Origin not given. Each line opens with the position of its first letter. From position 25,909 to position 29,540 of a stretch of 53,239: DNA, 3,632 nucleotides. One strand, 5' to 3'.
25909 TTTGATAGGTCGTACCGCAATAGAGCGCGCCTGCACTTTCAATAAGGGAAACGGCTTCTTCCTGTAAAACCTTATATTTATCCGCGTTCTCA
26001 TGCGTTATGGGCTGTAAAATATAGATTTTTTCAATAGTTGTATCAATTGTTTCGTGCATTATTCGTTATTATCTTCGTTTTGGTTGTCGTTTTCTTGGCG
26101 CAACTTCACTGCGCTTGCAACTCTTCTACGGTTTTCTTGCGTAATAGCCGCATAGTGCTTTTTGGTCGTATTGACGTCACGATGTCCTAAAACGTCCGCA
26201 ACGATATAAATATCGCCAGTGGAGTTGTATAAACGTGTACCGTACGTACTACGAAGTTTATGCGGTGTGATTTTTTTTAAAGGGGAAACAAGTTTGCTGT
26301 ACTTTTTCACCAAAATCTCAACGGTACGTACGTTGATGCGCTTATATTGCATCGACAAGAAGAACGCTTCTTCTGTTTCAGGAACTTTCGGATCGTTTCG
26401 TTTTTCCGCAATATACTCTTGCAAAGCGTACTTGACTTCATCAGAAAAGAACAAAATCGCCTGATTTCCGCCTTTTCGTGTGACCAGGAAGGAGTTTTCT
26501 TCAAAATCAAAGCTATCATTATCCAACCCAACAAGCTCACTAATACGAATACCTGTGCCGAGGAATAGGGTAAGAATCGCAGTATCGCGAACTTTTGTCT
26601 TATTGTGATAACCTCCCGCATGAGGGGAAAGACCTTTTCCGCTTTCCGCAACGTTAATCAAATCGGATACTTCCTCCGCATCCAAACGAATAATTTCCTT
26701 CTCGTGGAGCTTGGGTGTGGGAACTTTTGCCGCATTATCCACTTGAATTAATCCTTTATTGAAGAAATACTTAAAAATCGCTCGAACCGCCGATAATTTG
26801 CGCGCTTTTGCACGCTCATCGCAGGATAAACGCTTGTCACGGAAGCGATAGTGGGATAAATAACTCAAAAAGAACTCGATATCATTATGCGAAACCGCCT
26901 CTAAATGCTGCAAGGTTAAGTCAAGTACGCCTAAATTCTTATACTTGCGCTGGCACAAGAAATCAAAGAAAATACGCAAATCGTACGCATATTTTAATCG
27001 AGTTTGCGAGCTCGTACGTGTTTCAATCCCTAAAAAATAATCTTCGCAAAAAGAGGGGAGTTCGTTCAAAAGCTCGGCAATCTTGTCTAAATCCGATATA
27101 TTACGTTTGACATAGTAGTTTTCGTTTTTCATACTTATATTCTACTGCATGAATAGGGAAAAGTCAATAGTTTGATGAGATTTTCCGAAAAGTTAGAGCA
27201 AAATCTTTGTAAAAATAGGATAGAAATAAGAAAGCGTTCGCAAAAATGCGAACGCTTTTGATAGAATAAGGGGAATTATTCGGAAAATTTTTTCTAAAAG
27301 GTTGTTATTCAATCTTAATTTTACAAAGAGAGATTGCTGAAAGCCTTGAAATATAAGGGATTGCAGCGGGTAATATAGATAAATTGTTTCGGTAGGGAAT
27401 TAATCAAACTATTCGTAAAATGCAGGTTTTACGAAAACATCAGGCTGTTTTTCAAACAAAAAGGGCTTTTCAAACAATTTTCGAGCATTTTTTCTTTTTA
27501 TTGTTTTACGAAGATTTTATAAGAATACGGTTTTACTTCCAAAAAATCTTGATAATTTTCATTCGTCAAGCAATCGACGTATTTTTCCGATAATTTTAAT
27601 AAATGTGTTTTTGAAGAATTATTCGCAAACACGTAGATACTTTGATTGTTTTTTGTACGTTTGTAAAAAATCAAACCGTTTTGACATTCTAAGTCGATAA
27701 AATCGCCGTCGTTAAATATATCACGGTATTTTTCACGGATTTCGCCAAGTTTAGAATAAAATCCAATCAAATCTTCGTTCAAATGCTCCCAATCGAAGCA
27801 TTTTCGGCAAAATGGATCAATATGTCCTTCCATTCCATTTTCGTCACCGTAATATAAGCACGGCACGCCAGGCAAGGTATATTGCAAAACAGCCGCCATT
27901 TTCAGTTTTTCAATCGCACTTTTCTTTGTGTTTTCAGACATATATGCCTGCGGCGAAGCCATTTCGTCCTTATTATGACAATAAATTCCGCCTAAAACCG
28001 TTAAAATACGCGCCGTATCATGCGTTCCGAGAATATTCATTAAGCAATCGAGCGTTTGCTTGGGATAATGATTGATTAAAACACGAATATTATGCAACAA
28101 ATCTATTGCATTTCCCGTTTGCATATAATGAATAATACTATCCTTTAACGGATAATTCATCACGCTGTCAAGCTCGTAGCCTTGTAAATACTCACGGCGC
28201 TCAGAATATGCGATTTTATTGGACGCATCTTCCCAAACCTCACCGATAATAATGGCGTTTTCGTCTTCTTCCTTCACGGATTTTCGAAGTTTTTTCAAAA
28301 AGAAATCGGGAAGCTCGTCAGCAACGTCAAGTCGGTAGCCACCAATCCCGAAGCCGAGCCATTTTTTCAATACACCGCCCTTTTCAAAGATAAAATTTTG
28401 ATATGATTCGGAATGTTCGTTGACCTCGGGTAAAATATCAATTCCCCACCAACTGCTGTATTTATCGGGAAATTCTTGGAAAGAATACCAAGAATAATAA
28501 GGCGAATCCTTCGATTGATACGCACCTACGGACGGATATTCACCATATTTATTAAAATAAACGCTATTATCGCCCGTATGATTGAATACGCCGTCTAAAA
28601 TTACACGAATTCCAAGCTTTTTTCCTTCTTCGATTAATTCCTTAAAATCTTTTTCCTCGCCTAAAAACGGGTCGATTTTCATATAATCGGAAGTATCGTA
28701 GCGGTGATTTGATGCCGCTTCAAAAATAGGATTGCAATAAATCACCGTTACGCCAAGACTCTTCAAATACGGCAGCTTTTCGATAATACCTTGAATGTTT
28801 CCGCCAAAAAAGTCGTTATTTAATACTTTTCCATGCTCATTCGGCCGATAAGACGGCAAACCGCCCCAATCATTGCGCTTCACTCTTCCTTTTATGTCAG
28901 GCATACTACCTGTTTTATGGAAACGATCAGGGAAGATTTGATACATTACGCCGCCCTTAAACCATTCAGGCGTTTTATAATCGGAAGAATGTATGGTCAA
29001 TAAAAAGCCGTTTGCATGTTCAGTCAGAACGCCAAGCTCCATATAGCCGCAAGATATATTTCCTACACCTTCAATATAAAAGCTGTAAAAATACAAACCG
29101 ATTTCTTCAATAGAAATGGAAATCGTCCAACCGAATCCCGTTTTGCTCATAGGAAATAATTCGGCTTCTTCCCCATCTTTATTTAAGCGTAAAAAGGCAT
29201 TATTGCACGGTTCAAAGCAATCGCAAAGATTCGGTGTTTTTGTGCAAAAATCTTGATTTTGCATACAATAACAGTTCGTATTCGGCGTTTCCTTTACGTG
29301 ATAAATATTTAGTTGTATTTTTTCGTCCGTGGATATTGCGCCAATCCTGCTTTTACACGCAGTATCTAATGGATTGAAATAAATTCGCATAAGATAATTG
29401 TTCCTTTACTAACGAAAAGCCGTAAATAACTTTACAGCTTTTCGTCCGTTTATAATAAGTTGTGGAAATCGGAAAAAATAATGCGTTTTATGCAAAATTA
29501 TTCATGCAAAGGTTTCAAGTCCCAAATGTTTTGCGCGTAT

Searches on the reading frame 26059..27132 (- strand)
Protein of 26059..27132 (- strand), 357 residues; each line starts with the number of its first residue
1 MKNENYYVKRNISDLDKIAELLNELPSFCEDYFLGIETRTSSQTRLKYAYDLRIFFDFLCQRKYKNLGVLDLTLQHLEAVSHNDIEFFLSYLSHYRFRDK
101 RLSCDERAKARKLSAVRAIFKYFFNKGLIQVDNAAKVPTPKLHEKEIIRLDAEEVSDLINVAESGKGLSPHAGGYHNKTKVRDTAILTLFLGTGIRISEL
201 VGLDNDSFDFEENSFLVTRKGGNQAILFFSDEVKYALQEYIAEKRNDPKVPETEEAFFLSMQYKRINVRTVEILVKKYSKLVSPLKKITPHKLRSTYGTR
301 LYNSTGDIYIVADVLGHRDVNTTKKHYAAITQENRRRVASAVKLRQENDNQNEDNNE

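Call 57: search_protein_families(library=pfam, proteins=[window:26059-27132:-], max_evalue=0.01)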
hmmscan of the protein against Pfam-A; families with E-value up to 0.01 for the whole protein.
window:26059-27132:- (357 aa): 2 families
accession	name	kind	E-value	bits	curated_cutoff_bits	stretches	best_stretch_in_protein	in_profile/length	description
PF00589.27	Phage_integrase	-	3.8e-30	105.3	27.1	1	149-332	2-170/172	Phage integrase family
PF02899.23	Phage_int_SAM_1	-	2.3e-05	25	22.3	1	33-123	7-79/83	Phage integrase, N-terminal SAM-like domain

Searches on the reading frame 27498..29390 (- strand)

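Call 57: search_protein_families(library=pfam, proteins=[window:27498-29390:-], max_evalue=0.01)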
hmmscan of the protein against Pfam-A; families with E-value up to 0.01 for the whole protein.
window:27498-29390:- (630 aa): 5 families
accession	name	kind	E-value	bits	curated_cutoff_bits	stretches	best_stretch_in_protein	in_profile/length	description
PF00128.31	Alpha-amylase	-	1.1e-56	193.4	22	1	151-524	1-360/446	Alpha amylase, catalytic domain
PF14701.12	hDGE_amylase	-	0.00015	21.4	27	1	203-298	25-125/439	Glycogen debranching enzyme, glucanotransferase domain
PF08533.16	Glyco_hydro_42C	-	0.00019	21.5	21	1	577-628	6-57/58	Beta-galactosidase C-terminal domain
PF16657.11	Malt_amylase_C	-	0.00044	20.7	27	1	562-626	1-75/75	Maltogenic Amylase, C-terminal domain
PF22026.2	Alpha-amylase_C_2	-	0.00093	20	27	1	562-605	1-44/78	Alpha-amylase C-terminal domain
